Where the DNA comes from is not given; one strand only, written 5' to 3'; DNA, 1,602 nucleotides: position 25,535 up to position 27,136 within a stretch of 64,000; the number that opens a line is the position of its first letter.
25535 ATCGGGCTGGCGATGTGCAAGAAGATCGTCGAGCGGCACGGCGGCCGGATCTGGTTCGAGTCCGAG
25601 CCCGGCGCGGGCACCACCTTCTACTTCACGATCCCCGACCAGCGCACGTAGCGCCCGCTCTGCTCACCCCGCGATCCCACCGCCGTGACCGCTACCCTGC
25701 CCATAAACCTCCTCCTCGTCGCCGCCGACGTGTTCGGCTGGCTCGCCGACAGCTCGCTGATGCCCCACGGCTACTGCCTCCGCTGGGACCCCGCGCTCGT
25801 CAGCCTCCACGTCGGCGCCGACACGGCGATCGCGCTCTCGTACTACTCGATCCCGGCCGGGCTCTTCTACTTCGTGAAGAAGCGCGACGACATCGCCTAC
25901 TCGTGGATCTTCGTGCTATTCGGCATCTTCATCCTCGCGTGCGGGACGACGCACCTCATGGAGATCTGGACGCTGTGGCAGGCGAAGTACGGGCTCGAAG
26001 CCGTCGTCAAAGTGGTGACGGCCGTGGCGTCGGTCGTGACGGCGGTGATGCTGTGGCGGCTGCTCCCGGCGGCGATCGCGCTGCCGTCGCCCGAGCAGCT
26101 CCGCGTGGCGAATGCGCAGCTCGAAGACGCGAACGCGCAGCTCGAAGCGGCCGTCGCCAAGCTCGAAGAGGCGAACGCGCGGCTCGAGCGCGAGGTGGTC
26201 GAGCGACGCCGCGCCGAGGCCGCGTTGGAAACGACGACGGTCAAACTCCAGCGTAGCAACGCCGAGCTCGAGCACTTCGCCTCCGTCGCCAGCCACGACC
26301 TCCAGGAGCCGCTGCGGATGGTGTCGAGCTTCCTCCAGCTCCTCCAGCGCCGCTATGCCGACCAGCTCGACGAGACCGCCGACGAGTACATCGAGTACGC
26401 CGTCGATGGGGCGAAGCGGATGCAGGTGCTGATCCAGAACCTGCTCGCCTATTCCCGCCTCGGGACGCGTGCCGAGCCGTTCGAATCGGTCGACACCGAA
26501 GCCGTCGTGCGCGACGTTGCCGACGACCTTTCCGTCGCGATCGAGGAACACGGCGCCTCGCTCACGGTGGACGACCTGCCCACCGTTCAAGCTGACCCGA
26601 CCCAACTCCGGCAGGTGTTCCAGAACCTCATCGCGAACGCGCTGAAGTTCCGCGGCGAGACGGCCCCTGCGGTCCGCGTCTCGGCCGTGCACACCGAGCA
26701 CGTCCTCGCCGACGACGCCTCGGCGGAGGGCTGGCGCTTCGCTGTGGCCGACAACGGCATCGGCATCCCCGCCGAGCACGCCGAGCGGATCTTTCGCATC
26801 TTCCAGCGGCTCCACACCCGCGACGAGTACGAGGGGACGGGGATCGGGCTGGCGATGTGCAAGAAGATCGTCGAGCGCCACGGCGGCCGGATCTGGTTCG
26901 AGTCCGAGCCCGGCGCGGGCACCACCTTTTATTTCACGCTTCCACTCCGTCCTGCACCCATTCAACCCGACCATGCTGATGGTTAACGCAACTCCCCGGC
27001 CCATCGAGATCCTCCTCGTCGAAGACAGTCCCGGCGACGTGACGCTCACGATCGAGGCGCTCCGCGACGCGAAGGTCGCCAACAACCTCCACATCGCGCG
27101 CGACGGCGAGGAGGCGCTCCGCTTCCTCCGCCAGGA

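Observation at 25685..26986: Histidine kinase with an ETR1-type ethylene-binding-domain-like membrane module in a non-cyanobacterial bacterium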

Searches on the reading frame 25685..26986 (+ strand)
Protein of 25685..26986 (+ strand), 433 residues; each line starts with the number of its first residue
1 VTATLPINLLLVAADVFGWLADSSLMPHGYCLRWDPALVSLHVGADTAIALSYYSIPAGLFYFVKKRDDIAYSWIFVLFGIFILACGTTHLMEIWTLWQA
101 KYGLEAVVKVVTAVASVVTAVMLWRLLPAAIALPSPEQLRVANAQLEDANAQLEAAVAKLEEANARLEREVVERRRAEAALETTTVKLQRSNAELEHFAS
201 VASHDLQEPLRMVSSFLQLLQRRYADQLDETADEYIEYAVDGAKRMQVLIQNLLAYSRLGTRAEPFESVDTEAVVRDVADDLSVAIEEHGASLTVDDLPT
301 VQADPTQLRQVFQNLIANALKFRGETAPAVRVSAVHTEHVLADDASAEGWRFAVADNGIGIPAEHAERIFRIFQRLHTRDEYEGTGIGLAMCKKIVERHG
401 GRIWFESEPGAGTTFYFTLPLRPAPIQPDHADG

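Call 3: search_protein_families(library=pfam, proteins=[window:25685-26986:+], max_evalue=0.1)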
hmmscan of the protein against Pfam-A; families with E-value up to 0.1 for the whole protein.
window:25685-26986:+ (433 aa): 7 families
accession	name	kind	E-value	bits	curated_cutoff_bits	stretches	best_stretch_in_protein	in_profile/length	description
PF25487.1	ETR1_N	-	8e-38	129.1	27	1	38-133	2-97/97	Ethylene receptor 1-like, N-terminal domain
PF02518.31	HATPase_c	-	3.6e-32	111.5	26.4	1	304-422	2-110/111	Histidine kinase-, DNA gyrase B-, and HSP90-like ATPase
PF00512.31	HisKA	-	1.6e-12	47.7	26.9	1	196-260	3-64/66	His Kinase A (phospho-acceptor) domain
PF06785.16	UPF0242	-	0.00016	22.2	33.5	1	50-223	8-158/194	Uncharacterised protein family (UPF0242) N-terminus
PF14662.11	KASH_CCD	-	0.00034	21.1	43.3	1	137-202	11-76/191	Coiled-coil region of CCDC155 or KASH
PF09292.15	Neil1-DNA_bind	-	0.041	14.1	25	1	393-410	18-35/39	Endonuclease VIII-like 1, DNA bind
PF07219.19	HemY_N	-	0.049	14.2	31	0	101-167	11-77/107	HemY protein N-terminus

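Call 4: search_protein_families(library=ncbifam, proteins=[window:25685-26986:+], max_evalue=0.1)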
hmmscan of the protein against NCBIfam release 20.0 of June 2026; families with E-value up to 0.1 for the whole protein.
window:25685-26986:+ (433 aa): 84 families (the best 25 are shown)
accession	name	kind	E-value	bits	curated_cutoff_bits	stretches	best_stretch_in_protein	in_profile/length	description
NF047465.1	hybrid_HK_LvrA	exception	1.2e-46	159.1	1200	1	170-420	575-817/819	hybrid histidine kinase/response regulator LvrA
NF006800.0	PRK09303.1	equivalog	8.8e-42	143.4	342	1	144-421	107-377/383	histidine kinase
TIGR02966.1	phoR_proteo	equivalog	5.7e-40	137.3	334.2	1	187-418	106-332/333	phosphate regulon sensor histidine kinase PhoR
NF046044.1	PnpS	equivalog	6e-38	130.9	400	1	196-420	171-390/390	two-component system histidine kinase PnpS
TIGR02956.1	TMAO_torS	equivalog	6.4e-38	130.5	676.5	1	149-424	425-685/967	TMAO reductase system sensor histidine kinase/response regulator TorS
NF041880.1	EPS_EpsF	equivalog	1.7e-35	122.5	900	1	188-420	267-492/492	response regulator EpsF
NF033092.0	HK_WalK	equivalog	2.1e-35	122.4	725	1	189-421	366-594/594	cell wall metabolism sensor histidine kinase WalK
NF045911.1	TCSHisKinNblS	equivalog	3.1e-33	115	1000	1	192-420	385-619/621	two-component system sensor histidine kinase NblS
NF008468.0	PRK11360.1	equivalog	7.5e-33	113.8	646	1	193-423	394-610/616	two-component system sensor histidine kinase AtoS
NF047874.1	MASE3_PAS_HK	subfamily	3.2e-30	105.5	560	1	162-422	366-626/655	MASE3 domain-containing sensor histidine kinase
NF045595.1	HK_scytonemin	equivalog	3.6e-30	104.9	865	1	196-421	416-635/637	scytonemin biosynthesis sensor histidine kinase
NF008302.0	PRK11091.1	equivalog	3.9e-28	98.1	838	1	169-421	264-505/779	aerobic respiration two-component sensor histidine kinase ArcB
NF010411.0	PRK13837.1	equivalog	6.2e-28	97.3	647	1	195-424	450-678/828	two-component system VirA-like sensor kinase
NF038297.2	hybrid_HK_HrmK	equivalog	5.4e-27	94.7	725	1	119-424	161-460/607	hybrid histidine kinase/response regulator HrmK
NF052574.1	HisKinEspCMyxo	equivalog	2.2e-26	92.3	1200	1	199-423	421-639/785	serine histidine kinase EspC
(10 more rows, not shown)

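Call 5: search_solved_structures(query=window:25685-26986:+, max_evalue=1, show_alignments=2)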
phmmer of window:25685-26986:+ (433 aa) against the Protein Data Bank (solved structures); distinct sequences matched with E-value up to 1: 73 (the best 60 are shown).
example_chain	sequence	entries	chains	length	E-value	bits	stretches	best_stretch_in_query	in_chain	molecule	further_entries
8f71_A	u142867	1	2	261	1e-57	199.2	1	181-422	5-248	Histidine kinase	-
8sgk_A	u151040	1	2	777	1.2e-37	133.1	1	187-421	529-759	Bacteriophytochrome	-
8avv_A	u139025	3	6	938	1.3e-37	133.1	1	187-425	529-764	Bacteriophytochrome,Response regulator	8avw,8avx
9ys3_A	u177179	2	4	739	1.9e-34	122.6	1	176-423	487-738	Bacteriophytochrome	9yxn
8uph_A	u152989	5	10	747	1.9e-34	122.6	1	176-423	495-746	Bacteriophytochrome (Light-regulated signal transduction histidine kinase)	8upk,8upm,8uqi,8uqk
5uht_A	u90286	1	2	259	1.6e-30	109.7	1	188-421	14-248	Sensor histidine kinase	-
6azr_A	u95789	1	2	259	1.6e-30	109.7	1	188-421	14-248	Sensor histidine kinase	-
3dge_A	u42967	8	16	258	1.7e-30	109.6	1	188-421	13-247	Sensor protein | Histidine kinase | Sensor histidine kinase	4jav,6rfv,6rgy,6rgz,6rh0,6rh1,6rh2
2c2a_A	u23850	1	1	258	1.7e-30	109.6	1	188-421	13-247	SENSOR HISTIDINE KINASE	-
4jas_A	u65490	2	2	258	2.3e-30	109.1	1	188-421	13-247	Histidine kinase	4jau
6rh7_A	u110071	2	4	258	3.3e-29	105.4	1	188-421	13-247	Sensor histidine kinase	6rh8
7z8n_A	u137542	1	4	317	2.1e-22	82.9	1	164-421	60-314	Histidine kinase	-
8a3u_A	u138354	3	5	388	2.3e-19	72.9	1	167-421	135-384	Putative Sensory box protein,Sensor protein FixL | Putative Sensory box protein,Putative Sensory box protein,Sensor protein FixL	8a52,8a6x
8a7f_A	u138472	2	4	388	2.3e-19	72.9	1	167-421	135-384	Putative Sensory box protein,Sensor protein FixL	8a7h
4i5s_A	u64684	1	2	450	2.5e-19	72.8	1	188-421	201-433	Putative histidine kinase CovS; VicK-like protein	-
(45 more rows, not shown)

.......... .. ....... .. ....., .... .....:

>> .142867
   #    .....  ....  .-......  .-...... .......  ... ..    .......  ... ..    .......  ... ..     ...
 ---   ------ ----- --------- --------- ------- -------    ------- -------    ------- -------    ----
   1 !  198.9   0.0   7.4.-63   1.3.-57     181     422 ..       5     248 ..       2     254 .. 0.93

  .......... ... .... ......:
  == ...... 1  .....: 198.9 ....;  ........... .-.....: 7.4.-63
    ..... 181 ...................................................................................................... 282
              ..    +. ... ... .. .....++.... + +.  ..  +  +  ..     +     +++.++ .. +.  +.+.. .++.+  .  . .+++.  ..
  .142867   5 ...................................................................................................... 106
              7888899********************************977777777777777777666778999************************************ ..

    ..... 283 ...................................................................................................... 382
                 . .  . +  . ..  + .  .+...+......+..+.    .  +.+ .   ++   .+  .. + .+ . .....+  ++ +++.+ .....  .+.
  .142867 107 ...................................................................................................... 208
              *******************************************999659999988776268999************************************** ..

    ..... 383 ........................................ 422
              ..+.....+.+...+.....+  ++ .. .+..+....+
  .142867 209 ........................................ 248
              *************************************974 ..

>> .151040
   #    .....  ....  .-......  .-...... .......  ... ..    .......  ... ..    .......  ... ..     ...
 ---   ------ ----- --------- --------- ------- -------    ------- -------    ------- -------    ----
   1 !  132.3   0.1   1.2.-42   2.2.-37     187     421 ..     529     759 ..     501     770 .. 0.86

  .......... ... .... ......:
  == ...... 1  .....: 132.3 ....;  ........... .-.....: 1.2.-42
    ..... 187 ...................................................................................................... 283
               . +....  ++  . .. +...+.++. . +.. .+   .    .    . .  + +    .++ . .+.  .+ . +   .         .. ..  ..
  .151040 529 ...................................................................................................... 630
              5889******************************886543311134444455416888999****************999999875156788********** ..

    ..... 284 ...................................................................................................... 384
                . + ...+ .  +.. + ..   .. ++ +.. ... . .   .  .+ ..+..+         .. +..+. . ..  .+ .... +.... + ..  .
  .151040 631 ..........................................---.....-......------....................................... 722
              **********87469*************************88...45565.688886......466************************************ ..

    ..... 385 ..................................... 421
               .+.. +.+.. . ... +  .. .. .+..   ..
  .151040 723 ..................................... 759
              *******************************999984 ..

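Call 10: find_related_loci(query=window:25685-26986:+, collection=genome_contigs, flank=8000)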
Query window:25685-26986:+ (433 aa) in genome_contigs; peptide patterns used: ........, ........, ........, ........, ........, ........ (x = any residue, [..] = any of these).
600 stretches matched a pattern (row limit reached: there are more); 471 encode a relative of the query (tblastn E <= 1e-3); the best 80 are kept; 80 distinct loci.
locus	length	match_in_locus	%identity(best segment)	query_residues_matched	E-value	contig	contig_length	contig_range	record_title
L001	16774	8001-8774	67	170-433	4e-109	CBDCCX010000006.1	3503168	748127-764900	MAG: Rhodothermales bacterium isolate d80d03cd-5fe3-4c76-8cf4-28a07225dc37 genome assembly, contig: chromosome_2, whole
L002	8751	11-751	68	187-433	2e-102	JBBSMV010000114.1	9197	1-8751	MAG: Rhodothermales bacterium isolate LS5_sbin.41 LS5_sbin.41_K_78972_L_9197_cov_21.0000, whole genome shotgun sequence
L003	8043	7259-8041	66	169-417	3e-102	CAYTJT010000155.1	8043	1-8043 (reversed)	MAG TPA_asm: uncultured Rhodothermales bacterium isolate SRP063590_co1_118 genome assembly, contig: NODE_9563_length_804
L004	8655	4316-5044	62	170-421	1e-95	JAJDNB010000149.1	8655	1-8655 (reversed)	MAG: Deltaproteobacteria bacterium isolate ALJrbin.12 k141_5062000, whole genome shotgun sequence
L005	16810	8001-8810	54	142-421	5e-90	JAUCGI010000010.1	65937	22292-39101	Desulfobacterales bacterium HSG2 NODE_18_length_65937, whole genome shotgun sequence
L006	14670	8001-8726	59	170-420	2e-90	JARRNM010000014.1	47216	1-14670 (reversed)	MAG: Deltaproteobacteria bacterium isolate Spart_124_MAG scaffold_501, whole genome shotgun sequence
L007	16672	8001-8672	61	187-419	3e-89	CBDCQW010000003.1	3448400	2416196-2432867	MAG: Dehalococcoidia bacterium isolate 156317b5-1015-4f7b-970c-a7c120c590d5 genome assembly, contig: contig_3, whole gen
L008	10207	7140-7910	58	154-420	5e-89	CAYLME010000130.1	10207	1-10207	MAG TPA_asm: uncultured Gemmatimonadaceae bacterium isolate binchicken_co350_48 genome assembly, contig: NODE_7164_lengt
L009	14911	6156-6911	53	163-426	4e-88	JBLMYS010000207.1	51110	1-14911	MAG: Acidobacteriota bacterium isolate MAG223 PRJNA951521_bin78_renamed_206, whole genome shotgun sequence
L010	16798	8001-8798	55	151-424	1e-87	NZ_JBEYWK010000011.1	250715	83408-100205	Streptomyces sp. NPDC046985 NPDC046985_51_B9.ctg-0011, whole genome shotgun sequence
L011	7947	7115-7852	55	163-420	1e-87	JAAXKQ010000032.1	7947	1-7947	MAG: Ignavibacteria bacterium isolate bin-C14 NODE_4757_length_7947_cov_28.636087, whole genome shotgun sequence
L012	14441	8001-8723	58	170-419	4e-87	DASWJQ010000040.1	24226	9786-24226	MAG TPA_asm: Anaerolineales bacterium isolate SMAG_U2900 k141_1167333, whole genome shotgun sequence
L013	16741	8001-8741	55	165-420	4e-87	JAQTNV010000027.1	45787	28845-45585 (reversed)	MAG: bacterium isolate STA_72 NODE_1524_length_45787_cov_6.056965_Sandtown_A, whole genome shotgun sequence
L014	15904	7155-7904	53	169-427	5e-86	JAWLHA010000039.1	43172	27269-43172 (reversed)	MAG: Gammaproteobacteria bacterium isolate 30dZY2.bin.20 NODE_1241_length_43172_cov_9.314954, whole genome shotgun seque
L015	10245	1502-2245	57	166-422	4e-86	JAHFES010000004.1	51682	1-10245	MAG: Nitrospiraceae bacterium isolate nzgw274 NODE_85_length_51683_cov_60.576898, whole genome shotgun sequence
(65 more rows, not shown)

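Call 16: list_cluster_members(proteins=[window:25685-26986:+, window:26973-27422:+, window:29831-30886:+])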
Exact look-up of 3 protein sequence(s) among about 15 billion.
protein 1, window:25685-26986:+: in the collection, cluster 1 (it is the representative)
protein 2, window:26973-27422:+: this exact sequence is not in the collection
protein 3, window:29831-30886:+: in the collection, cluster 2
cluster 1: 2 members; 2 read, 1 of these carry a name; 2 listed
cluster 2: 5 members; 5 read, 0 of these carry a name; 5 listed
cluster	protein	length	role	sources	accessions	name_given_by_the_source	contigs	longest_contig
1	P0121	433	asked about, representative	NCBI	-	-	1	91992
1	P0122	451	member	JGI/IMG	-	signal transduction histidine kinase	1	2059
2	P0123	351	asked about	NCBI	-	-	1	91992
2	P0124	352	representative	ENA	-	-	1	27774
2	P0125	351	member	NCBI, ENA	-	-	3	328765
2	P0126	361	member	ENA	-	-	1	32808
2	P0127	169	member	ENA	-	-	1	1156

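Call 37: find_encoding_contigs(protein=window:25685-26986:+, flank=6000, max_places=6)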
Protein window:25685-26986:+ (433 aa): no gene with exactly this product is on record in the collection.
